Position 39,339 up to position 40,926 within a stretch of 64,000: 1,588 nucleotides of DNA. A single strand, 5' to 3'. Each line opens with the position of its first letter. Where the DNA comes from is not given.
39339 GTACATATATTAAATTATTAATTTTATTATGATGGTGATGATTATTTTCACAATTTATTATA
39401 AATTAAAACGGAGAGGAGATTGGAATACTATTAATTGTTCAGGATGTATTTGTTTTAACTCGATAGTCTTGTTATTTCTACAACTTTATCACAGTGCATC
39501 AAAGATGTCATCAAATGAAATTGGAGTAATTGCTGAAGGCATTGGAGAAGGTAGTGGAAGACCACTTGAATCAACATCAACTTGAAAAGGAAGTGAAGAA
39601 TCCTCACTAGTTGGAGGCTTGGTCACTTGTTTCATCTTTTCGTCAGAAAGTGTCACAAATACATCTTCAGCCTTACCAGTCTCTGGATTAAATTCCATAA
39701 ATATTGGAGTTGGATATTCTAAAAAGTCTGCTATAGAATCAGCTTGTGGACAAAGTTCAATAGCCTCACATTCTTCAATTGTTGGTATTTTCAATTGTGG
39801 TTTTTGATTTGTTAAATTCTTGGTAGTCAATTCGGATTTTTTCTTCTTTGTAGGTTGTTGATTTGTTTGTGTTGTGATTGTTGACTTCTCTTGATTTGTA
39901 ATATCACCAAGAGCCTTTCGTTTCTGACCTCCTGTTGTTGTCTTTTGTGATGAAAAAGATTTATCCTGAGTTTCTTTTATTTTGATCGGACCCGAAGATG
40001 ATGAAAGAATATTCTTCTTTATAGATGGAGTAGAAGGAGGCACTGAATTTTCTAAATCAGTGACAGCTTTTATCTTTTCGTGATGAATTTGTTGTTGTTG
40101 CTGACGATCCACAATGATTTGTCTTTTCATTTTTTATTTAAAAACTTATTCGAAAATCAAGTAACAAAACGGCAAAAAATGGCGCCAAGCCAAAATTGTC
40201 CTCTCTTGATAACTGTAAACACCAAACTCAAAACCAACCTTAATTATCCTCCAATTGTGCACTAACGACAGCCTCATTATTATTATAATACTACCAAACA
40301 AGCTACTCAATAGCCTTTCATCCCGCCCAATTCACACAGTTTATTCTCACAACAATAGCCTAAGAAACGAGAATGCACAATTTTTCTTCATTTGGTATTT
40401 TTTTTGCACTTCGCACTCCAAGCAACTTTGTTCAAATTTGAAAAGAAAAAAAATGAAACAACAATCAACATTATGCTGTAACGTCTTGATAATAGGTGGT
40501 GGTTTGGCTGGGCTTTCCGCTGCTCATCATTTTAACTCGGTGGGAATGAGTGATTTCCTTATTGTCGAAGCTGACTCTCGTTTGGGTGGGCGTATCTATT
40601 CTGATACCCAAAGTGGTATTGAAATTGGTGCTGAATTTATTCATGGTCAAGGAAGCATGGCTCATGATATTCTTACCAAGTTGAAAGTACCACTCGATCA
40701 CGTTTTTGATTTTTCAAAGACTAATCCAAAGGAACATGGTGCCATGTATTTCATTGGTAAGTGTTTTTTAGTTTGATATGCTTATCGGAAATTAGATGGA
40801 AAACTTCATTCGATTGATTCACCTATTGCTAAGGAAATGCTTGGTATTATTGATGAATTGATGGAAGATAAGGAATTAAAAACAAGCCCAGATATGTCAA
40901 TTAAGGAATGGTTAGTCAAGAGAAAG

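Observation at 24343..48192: Recurrent GGCGCC(AAA) E2F-like elements in the promoters of cell-cycle genes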

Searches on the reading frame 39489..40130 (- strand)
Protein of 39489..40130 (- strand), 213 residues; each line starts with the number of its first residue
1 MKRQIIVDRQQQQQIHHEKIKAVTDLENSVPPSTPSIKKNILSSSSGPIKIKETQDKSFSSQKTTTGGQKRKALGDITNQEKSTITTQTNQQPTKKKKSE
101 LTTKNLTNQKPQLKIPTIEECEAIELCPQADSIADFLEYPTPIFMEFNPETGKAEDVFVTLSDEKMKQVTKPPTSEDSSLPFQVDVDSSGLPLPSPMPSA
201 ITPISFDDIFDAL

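Call 7: search_protein_families(library=pfam, proteins=[window:39489-40130:-])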
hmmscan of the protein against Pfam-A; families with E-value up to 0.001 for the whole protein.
window:39489-40130:- (213 aa): 0 families

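Call 35: search_protein_families(library=ncbifam, proteins=[window:39492-40130:-], max_evalue=0.01)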
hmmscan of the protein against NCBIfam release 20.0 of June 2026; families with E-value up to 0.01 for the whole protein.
window:39492-40130:- (213 aa): 0 families

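Call 40: find_homologous_proteins(query=window:39492-40130:-, max_evalue=0.001)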
Query window:39492-40130:- (213 aa): 2 proteins with E <= 0.001 among 117 candidates.
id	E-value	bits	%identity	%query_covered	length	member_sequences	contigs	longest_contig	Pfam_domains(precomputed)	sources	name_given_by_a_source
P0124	8.9e-130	448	100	100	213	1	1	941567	-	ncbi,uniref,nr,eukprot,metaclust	ncbi:predicted protein [Naegleria gruberi]|uniref:Predicted protein n=1 Tax=Naegleria gruberi TaxID=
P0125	4.8e-49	185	53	99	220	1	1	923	-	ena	-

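Call 41: find_encoding_contigs(protein=P0125, flank=2000, max_places=3)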
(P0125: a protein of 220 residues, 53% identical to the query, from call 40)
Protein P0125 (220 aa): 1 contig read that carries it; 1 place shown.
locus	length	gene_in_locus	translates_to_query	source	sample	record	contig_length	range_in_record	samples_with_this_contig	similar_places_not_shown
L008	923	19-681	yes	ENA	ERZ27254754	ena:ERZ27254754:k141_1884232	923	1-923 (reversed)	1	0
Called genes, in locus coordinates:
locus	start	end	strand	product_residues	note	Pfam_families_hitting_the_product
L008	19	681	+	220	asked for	-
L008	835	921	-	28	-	?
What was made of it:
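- Tried and rejected: The only close relative sits on a 923-bp contig with 18 bp of upstream sequence (call 41).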

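Call 43: search_solved_structures(query=P0124, max_evalue=10, show_alignments=3)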
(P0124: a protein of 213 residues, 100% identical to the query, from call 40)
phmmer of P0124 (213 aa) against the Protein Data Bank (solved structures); distinct sequences matched with E-value up to 10: 2.
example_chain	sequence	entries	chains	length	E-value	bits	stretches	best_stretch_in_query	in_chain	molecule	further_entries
3s4r_A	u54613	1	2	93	1.4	11.8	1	49-109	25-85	Vimentin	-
3ssu_A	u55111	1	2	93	1.4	11.8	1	49-109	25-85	Vimentin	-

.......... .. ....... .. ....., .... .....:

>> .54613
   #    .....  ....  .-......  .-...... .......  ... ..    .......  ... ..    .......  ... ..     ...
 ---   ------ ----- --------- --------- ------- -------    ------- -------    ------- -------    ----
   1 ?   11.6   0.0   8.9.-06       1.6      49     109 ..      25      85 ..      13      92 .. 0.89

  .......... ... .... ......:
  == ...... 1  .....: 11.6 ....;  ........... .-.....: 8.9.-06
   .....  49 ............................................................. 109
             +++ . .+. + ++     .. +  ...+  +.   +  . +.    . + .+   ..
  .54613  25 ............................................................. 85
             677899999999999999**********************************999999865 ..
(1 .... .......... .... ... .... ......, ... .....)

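Call 44: search_protein_families(library=pfam, proteins=[P0124, P0125], max_evalue=10)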
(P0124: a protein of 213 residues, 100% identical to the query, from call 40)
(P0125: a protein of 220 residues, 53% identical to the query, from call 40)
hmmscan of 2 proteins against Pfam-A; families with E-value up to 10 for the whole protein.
P0124 (213 aa): 1 family
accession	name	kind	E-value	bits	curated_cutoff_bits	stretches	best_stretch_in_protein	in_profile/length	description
PF06459.17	RR_TM4-6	-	1.8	8.8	25.1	1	11-111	58-150/277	Ryanodine Receptor TM 4-6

P0125 (220 aa): 0 families

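Call 58: find_related_loci(query=A1, collection=metagenome_contigs, flank=2000)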
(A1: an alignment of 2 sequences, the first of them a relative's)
Query A1 (213 aa) in metagenome_contigs; peptide patterns used: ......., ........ (x = any residue, [..] = any of these).
169 stretches matched a pattern, but none encodes a relative of the query by tblastn (E <= 1e-3).

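Call 76: search_protein_representatives(alignment_id=A1)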
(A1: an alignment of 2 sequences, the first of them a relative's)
Query: 2 sequences, 230 profile positions. Proteins with E-value up to 0.001 (for the whole library): 6; up to 1e-10: 6; up to 1e-30: 1. The best 6 are listed.
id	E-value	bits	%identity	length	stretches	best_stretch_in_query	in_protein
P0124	7.3e-122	421.7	-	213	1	1-230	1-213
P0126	2.0e-29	119.2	-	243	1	24-230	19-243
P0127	1.0e-23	100.6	-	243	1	46-230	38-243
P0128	1.6e-23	99.9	-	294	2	78-230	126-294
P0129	2.6e-20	89.4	-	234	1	22-228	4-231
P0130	7.2e-13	65.1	-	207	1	55-225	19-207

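Call 78: search_solved_structures(query=A3, max_evalue=10, show_alignments=3)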
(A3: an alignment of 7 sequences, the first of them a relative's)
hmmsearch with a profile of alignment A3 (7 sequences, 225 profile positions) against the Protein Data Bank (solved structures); distinct sequences matched with E-value up to 10: 5.
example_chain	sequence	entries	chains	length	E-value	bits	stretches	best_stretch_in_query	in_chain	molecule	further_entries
9t2g_A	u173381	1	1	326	0.43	13.4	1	113-141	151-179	MYND-type zinc finger-containing chromatin reader ZMYND8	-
5y1z_C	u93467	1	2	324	0.46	13.3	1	113-141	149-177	Protein kinase C-binding protein 1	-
4cos_A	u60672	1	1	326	0.46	13.3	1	113-141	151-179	PROTEIN KINASE C-BINDING PROTEIN 1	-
9t2f_A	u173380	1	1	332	0.46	13.3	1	113-141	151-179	MYND-type zinc finger-containing chromatin reader ZMYND8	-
5b73_A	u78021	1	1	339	0.49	13.2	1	113-141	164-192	Protein kinase C-binding protein 1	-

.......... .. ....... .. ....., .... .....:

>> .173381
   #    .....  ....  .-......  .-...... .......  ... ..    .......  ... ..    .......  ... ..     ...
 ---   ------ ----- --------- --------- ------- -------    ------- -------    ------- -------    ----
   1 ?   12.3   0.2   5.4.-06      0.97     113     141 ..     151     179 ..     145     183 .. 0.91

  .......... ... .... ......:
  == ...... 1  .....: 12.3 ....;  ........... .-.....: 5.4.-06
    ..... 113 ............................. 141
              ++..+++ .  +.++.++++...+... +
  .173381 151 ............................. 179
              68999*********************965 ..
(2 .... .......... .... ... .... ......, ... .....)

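Call 79: search_protein_families(library=pfam, alignment_id=A3, max_evalue=10)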
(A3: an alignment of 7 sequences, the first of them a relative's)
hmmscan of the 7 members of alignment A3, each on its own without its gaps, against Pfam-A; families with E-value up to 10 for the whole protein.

A. member 1, P0124 (213 aa): 1 family
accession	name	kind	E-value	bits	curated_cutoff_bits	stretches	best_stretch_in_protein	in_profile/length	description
PF06459.17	RR_TM4-6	-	1.8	8.8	25.1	1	11-111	58-150/277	Ryanodine Receptor TM 4-6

B. families by the number of members that match (of 7 scanned): 6 families
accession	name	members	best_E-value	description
PF16500.10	Cyclin_N2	1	0.00022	Cyclin-A N-terminal APC/C binding region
PF05053.19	Menin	1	0.036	Menin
PF13527.13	Acetyltransf_9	1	0.09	Acetyltransferase (GNAT) domain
PF20847.2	PNM8A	1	0.97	Paraneoplastic antigen 8A protein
PF06459.17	RR_TM4-6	1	1.8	Ryanodine Receptor TM 4-6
PF11744.14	ALMT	1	6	Aluminium activated malate transporter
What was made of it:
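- On Securin: One member hits the Pfam Cyclin_N2 APC/C-binding region, E = 2e-4 (call 79).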

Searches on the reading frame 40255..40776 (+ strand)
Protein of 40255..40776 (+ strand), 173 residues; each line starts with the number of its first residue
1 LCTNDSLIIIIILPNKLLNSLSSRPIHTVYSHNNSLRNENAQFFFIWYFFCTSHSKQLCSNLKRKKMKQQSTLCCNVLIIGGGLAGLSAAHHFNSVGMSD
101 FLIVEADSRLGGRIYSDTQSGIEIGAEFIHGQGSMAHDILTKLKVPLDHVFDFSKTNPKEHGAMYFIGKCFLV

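Call 7: search_protein_families(library=pfam, proteins=[window:40255-40776:+])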
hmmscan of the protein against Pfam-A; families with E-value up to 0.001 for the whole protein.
window:40255-40776:+ (173 aa): 5 families
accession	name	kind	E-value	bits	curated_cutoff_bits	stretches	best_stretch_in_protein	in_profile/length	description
PF01593.30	Amino_oxidase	-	5.3e-10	39.6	19.8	1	84-152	1-70/443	Flavin containing amine oxidoreductase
PF13450.12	NAD_binding_8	-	3.2e-09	37.4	21.9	1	79-131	1-54/68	NAD(P)-binding Rossmann-like domain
PF00890.30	FAD_binding_2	-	4.7e-05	23.2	20.4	1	77-113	2-37/414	FAD binding domain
PF13738.12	Pyr_redox_3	-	0.0003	20.6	30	1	78-111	1-33/305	Pyridine nucleotide-disulphide oxidoreductase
PF01266.30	DAO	-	0.00054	20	27.9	1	77-111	2-35/353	FAD dependent oxidoreductase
